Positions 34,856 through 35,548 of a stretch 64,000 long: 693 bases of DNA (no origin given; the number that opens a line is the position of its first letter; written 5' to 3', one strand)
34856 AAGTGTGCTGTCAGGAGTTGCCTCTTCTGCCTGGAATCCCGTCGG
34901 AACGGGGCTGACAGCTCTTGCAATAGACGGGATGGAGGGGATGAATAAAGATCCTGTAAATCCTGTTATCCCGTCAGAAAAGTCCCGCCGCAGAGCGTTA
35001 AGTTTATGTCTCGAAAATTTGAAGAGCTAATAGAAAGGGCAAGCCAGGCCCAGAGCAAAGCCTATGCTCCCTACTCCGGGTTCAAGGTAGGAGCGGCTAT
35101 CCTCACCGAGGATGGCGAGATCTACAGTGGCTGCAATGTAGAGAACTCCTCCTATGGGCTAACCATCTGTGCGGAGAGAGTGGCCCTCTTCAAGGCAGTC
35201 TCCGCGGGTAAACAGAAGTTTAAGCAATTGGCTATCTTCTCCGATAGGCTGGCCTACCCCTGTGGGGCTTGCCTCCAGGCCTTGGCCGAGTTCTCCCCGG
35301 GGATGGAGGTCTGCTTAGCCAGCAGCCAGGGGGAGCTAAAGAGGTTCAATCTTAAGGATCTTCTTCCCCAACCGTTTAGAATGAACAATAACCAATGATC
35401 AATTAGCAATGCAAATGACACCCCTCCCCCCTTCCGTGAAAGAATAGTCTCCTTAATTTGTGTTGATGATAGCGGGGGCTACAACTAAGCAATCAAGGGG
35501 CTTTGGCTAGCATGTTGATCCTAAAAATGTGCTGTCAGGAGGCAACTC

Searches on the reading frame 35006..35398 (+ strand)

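Call 107: search_protein_families(library=pfam, proteins=[window:35006-35398:+], max_evalue=0.01)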
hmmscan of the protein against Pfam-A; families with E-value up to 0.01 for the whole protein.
window:35006-35398:+ (130 aa): 2 families
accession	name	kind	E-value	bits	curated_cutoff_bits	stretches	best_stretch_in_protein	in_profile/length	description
PF00383.29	dCMP_cyt_deam_1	-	4.8e-20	71.8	25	1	5-98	4-95/102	Cytidine and deoxycytidylate deaminase zinc-binding region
PF08211.18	dCMP_cyt_deam_2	-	1.3e-10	42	25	1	6-70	42-106/130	Cytidine and deoxycytidylate deaminase zinc-binding region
